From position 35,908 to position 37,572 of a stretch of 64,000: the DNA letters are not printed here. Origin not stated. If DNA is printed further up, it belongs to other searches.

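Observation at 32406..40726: Glycerol-phosphate locus encoding both a G3P dehydrogenase and a G1P-dehydrogenase-like enzyme, with two GlpT paralogs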

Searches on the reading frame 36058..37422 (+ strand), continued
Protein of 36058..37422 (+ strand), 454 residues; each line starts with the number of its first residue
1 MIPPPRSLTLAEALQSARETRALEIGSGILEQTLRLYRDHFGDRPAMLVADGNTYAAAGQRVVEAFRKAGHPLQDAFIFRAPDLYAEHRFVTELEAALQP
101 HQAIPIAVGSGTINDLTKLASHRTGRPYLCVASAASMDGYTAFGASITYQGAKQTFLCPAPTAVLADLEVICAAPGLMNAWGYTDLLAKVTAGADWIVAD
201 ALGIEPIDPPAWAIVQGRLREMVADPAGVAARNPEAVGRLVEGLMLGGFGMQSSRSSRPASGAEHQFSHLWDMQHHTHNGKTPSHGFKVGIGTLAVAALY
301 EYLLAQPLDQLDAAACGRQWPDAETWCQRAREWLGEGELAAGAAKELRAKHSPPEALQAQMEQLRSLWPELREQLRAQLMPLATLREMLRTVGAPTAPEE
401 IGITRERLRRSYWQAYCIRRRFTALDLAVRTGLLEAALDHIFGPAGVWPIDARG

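Call 35: search_solved_structures(query=A1, max_evalue=0.001, show_alignments=5)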
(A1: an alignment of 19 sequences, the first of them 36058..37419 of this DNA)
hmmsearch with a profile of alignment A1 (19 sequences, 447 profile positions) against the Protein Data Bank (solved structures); distinct sequences matched with E-value up to 0.001: 28.
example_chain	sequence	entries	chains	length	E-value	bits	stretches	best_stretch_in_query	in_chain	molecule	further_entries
9h4x_A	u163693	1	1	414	2.6e-82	279.9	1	17-305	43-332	Glycerol-1-phosphate dehydrogenase [NAD(P)+]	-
4rfl_A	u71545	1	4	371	4.1e-45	157.3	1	89-299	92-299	Glycerol-1-phosphate dehydrogenase [NAD(P)+]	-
4rgq_A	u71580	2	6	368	4.3e-45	157.3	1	90-299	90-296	Glycerol-1-phosphate dehydrogenase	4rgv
5fb3_A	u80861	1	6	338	9.4e-44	152.8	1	102-297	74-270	Glycerol-1-phosphate dehydrogenase [NAD(P)+]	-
3ce9_A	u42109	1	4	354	4.9e-42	147.2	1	22-296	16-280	Glycerol dehydrogenase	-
1jpu_A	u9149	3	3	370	1e-23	86.8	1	24-186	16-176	glycerol dehydrogenase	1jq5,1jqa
1ta9_A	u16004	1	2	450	2e-20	76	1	34-185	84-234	glycerol dehydrogenase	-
1kq3_A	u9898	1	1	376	1.7e-17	66.3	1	26-186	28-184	glycerol dehydrogenase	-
4mca_A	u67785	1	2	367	1.6e-16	63.1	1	42-185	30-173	Glycerol dehydrogenase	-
5xn8_A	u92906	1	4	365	7.4e-16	60.9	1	41-185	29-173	Glycerol Dehydrogenase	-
13go_A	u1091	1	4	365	8.5e-15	57.4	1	41-186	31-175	Glycerol dehydrogenase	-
6csj_A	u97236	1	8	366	2.8e-13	52.4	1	41-186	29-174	Glycerol dehydrogenase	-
5zxl_A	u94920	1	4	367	2.6e-12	49.2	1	25-186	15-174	Glycerol dehydrogenase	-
8goa_A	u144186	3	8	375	2.7e-12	49.1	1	25-186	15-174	Glycerol dehydrogenase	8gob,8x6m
8k1g_A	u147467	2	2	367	1.1e-11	47.2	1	24-186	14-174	Glycerol dehydrogenase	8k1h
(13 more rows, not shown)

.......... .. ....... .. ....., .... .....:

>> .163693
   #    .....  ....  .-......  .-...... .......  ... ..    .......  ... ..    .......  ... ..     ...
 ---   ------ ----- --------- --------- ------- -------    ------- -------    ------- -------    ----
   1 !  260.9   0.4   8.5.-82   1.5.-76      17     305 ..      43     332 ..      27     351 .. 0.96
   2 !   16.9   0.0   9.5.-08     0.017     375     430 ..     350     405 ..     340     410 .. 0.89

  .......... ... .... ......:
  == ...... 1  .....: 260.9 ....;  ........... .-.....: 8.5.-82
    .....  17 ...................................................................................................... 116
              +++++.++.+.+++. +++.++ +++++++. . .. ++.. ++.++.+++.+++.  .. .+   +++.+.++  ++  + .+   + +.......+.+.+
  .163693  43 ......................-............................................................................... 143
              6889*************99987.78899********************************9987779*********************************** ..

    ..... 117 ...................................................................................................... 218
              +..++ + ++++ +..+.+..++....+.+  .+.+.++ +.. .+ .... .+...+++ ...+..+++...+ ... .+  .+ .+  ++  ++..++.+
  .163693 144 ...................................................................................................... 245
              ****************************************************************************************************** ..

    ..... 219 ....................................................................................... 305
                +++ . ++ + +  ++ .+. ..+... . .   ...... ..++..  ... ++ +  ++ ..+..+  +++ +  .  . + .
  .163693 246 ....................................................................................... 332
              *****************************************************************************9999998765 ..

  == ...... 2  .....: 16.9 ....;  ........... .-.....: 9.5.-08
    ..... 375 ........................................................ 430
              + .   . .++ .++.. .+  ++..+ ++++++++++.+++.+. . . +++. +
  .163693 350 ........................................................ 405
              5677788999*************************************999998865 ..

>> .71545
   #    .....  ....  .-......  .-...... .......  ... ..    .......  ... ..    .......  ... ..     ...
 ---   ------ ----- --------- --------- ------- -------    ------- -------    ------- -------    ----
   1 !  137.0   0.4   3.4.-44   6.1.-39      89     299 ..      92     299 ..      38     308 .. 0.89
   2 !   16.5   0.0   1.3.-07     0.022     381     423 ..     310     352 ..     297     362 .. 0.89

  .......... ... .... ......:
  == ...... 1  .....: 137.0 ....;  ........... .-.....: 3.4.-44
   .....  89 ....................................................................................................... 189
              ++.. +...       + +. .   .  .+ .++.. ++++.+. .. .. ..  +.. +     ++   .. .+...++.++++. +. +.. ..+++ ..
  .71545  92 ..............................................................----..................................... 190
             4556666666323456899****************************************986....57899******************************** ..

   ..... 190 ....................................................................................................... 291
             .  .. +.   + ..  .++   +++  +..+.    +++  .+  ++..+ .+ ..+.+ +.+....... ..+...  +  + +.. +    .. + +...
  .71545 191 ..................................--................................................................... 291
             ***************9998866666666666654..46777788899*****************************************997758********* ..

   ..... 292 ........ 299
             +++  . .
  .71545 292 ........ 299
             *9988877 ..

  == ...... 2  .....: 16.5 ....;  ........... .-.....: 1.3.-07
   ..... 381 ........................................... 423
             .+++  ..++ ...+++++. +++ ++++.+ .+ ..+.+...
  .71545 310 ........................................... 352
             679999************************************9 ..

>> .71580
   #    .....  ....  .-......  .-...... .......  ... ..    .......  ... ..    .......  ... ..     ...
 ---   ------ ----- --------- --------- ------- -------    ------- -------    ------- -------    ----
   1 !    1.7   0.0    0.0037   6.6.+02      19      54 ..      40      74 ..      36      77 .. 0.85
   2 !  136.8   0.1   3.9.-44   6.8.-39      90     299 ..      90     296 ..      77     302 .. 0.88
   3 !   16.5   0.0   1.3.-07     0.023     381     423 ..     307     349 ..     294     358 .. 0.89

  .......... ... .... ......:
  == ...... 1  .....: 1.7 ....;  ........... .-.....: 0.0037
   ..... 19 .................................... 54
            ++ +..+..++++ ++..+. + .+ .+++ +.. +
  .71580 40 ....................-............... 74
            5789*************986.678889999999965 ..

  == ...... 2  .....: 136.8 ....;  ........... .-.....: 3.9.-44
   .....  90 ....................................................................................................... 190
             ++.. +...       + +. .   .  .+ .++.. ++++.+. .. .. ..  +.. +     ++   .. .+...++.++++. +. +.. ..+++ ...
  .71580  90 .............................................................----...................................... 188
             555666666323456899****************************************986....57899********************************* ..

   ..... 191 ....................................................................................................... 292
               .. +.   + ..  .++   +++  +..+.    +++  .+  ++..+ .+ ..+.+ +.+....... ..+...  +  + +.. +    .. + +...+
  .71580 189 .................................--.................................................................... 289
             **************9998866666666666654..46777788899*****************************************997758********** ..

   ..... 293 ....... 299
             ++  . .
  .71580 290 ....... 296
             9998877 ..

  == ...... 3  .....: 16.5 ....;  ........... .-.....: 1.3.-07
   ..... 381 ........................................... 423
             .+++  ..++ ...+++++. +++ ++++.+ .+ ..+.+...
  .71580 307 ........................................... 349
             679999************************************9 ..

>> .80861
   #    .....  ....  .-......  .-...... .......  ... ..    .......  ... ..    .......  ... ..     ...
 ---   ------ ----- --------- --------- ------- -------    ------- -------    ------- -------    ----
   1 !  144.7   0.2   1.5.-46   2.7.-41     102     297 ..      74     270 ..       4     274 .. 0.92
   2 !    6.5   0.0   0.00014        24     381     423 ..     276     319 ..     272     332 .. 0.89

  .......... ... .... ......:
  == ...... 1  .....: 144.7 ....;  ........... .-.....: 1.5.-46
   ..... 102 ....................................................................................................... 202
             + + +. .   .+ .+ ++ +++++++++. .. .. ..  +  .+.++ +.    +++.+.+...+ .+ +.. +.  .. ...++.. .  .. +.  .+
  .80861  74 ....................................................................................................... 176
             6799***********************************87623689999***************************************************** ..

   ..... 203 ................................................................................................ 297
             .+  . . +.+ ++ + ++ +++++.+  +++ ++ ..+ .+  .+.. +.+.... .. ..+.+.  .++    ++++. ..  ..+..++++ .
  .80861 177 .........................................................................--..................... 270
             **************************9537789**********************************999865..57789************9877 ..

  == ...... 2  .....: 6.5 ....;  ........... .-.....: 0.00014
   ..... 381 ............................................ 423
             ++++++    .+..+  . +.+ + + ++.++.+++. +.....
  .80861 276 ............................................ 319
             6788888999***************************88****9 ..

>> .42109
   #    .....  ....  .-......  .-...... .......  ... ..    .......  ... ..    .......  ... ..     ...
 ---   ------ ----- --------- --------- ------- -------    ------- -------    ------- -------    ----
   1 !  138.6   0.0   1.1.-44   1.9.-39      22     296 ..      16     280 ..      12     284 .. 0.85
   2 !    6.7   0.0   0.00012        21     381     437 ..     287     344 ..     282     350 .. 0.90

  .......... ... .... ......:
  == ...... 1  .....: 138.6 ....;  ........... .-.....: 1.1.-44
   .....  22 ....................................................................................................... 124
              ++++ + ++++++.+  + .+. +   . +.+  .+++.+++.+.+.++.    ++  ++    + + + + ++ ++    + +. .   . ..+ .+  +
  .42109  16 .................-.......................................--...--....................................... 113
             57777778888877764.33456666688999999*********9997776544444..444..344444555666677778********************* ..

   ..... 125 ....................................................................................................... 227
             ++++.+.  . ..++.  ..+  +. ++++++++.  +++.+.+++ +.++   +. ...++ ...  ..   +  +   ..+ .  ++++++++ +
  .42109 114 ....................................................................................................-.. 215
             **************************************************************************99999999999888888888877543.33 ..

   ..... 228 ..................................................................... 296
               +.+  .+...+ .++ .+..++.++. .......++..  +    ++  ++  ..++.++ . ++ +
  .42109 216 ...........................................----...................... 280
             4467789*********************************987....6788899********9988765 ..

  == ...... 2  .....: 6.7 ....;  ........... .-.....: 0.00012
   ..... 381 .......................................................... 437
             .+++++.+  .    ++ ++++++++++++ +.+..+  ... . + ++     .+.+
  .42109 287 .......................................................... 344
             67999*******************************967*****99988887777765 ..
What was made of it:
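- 36058..37422 (+): Long-form (about 450 aa) member of the glycerol-1-phosphate dehydrogenase (AraM/EgsA) clade; the proposed catabolic sn-G1P:NAD(P)+ oxidoreductase. The family profile scores 280 bits to AraM, 157 to archaeal G1PDH, at most 87 to GldA and at most 39 to DHQS (call 35).
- On Glycerol-1-phosphate dehydrogenase (EgsA/AraM, EC 1.1.1.261): Family-profile scores are AraM 280, archaeal G1PDH 153-157, GldA at most 87 and DHQS at most 39 bits (call 35).
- Profile bit scores are 280, 157, 87 and 39 for AraM, EgsA, GldA and DHQS (call 35). It is far closer to G1PDHs than to GldA (280 against at most 87 bits, call 35).
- Tried and rejected: GldA-like glycerol dehydrogenase and DHQS-like cyclase assignments were rejected on profile scores (call 35).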

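Call 46: search_protein_families(library=pfam, proteins=[L016:10243-11115:+, L034:8736-9986:+, L044:13040-14749:+, L016:4050-4823:-, L055:8344-9942:+, L080:8773-9993:+], max_evalue=0.001)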
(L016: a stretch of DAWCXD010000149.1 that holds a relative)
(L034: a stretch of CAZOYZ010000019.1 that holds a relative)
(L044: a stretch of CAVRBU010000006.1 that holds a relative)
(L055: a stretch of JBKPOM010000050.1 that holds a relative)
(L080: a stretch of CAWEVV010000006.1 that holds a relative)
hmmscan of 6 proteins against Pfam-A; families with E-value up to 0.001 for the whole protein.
L016:10243-11115:+ (290 aa): 5 families
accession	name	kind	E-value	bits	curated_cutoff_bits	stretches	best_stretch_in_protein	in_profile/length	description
PF13344.12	Hydrolase_6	-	2.4e-22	79.3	27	1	27-128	1-101/101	Haloacid dehalogenase-like hydrolase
PF13242.12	Hydrolase_like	-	3.3e-19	69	22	1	205-279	1-75/75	HAD-hyrolase-like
PF00702.32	Hydrolase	-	7.6e-19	69.3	26.4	1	24-246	1-191/191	haloacid dehalogenase-like hydrolase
PF13419.12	HAD_2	-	1.1e-10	42.4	23.8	1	203-247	130-173/178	Haloacid dehalogenase-like hydrolase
PF09419.16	PGP_phosphatase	-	1.4e-06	28.5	20.4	1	224-254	135-165/168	Mitochondrial PGP phosphatase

L034:8736-9986:+ (416 aa): 1 family
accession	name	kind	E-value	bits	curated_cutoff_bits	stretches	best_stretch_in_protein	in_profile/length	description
PF07690.21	MFS_1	-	3.6e-34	118.6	33.4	2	23-262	3-241/347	Major Facilitator Superfamily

L044:13040-14749:+ (569 aa): 3 families
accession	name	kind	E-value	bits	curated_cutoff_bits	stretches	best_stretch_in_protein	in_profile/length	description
PF12831.13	FAD_oxidored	-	1.3e-117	394.1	27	1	51-557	1-416/416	FAD dependent oxidoreductase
PF03486.20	HI0933_like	-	2.2e-06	27.8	50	1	51-201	2-145/244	HI0933-like protein Rossmann domain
PF13450.12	NAD_binding_8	-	0.00046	20.9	21.9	0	56-88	3-35/68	NAD(P)-binding Rossmann-like domain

L016:4050-4823:- (257 aa): 8 families
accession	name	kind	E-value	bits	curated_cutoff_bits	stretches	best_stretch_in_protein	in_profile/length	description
PF00455.28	DeoRC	-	8.9e-47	159.5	31.8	1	80-237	3-160/160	DeoR C terminal sensor domain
PF08220.18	HTH_DeoR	-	4.2e-15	55.7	21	1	10-61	1-52/57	DeoR-like helix-turn-helix domain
PF08279.18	HTH_11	-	7.3e-08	32.6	25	1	10-50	1-42/55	HTH domain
PF08280.17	HTH_Mga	-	1.7e-05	25.2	23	1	7-48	3-44/59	M protein trans-acting positive regulator (MGA) HTH domain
PF00392.27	GntR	-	6.2e-05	23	27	1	25-60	26-61/64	Bacterial regulatory proteins, gntR family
PF06971.19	Put_DNA-bind_N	-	8e-05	23.1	27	1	14-44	16-48/49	Putative DNA-binding protein N-terminus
PF01047.28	MarR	-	0.00048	20.4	24.6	1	14-57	8-51/59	MarR family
PF02002.24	TFIIE_alpha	-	0.00065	20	22.9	0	7-53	10-57/105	TFIIE alpha subunit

L055:8344-9942:+ (532 aa): 2 families
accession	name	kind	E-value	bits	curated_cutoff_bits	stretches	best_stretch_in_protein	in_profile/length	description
PF02782.22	FGGY_C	-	9.9e-46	156.5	27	1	274-469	2-197/198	FGGY family of carbohydrate kinases, C-terminal domain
PF00370.27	FGGY_N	-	9.9e-45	153.5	28.8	1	18-264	1-245/245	FGGY family of carbohydrate kinases, N-terminal domain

L080:8773-9993:+ (406 aa): 4 families
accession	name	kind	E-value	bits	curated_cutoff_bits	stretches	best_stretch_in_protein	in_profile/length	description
PF07479.19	NAD_Gly3P_dh_C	-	6.3e-26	91.7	25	1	235-386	1-136/142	NAD-dependent glycerol-3-phosphate dehydrogenase C-terminus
PF01210.29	NAD_Gly3P_dh_N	-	8.7e-20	71.7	23.1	1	51-214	2-156/158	NAD-dependent glycerol-3-phosphate dehydrogenase N-terminus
PF20618.3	GPD_NAD_C_bact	-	3.2e-05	24.8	27.6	1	306-358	2-53/66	Bacterial GPD, NAD-dependent C-terminal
PF02558.23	ApbA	-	6.9e-05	22.9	22.2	1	51-158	1-104/150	Ketopantoate reductase PanE/ApbA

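Call 50: find_encoding_contigs(protein=P0124, flank=8000, max_places=2)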
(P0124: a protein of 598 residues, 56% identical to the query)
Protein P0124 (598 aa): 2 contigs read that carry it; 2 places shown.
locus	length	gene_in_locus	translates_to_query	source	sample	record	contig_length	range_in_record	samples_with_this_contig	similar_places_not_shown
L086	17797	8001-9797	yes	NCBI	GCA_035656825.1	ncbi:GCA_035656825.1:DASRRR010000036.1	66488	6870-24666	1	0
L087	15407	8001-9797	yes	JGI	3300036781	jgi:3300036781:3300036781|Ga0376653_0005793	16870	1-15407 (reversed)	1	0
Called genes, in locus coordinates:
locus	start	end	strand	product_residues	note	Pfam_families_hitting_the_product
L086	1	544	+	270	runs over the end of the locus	PF09413:DUF2007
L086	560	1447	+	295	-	PF01882:DUF58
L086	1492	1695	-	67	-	-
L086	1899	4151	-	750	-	PF00515:TPR_1 (faint), PF14559:TPR_19 (weak), PF13429:TPR_15 (weak), PF13431:TPR_17 (weak), PF13432:TPR_16, PF23914:TPR_CcmH_CycH (weak), PF14559:TPR_19, PF13844:Glyco_transf_41, +13 more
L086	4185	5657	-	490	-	PF07963:N_methyl (weak)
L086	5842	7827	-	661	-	PF04542:Sigma70_r2 (weak), PF04545:Sigma70_r4, PF08281:Sigma70_r4_2, PF13517:FG-GAP_3 (faint), PF01839:FG-GAP (faint)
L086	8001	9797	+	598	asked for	PF02502:LacAB_rpiB, PF13685:Fe-ADH_2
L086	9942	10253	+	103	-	PF09907:HigB_toxin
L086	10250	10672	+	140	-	PF01381:HTH_3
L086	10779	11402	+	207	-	-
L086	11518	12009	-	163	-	PF09970:DUF2204 (faint)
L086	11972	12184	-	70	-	-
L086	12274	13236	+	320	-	PF02915:Rubrerythrin, PF01988:VIT1 (weak)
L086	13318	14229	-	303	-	PF01738:DLH (weak), PF20434:BD-FAE, PF07859:Abhydrolase_3, PF00326:Peptidase_S9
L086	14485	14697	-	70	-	-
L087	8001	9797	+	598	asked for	PF02502:LacAB_rpiB, PF13685:Fe-ADH_2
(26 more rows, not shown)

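Call 56: predict_structure(alignment_id=A1)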
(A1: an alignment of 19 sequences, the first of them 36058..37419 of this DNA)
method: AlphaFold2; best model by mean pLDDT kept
length: 454 residues; sequences in the alignment: 19
mean_pLDDT: 94.2   pTM: 0.92
mean pLDDT of the five models: 94.2, 93.7, 93.5, 93.4, 93.0
residues with pLDDT >= 90: 410; 70-90: 34; 50-70: 5; < 50: 5
segments of 3 or more residues with pLDDT < 50: 1-4
pLDDT, mean of each block of 10 residues (from residue 1): 57 90 95 96 97 95 95 97 91 97 95 96 97 90 92 89 97 93 97 98 95 94 96 96 95 93 96 92 94 99 98 97 97 92 95 96 98 97 98 98 98 96 97 98 96 60
secondary structure, 60 per line:
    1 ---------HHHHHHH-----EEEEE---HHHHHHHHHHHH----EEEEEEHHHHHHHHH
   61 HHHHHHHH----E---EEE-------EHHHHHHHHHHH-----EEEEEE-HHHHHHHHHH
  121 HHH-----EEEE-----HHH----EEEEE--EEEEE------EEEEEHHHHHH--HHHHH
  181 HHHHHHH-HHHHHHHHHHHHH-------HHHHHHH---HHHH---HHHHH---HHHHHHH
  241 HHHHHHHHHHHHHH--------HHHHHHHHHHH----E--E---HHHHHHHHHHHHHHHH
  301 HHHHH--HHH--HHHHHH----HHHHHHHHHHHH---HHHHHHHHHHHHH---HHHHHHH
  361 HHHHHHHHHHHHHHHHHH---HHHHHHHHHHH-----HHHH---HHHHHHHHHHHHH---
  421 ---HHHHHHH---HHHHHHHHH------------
elements in order: H10-16 E22-26 H30-41 E46-51 H52-68 E77-79 H88-98 E104-109 H111-123 E129-132 E145-149 E152-156 E163-167 H168-173 H176-187 H189-201 H209-215 H219-222 H226-230 H234-254 H263-273 H285-305 H313-318 H323-334 H338-350 H354-378 H382-392 H398-401 H405-417 H424-430 H434-442
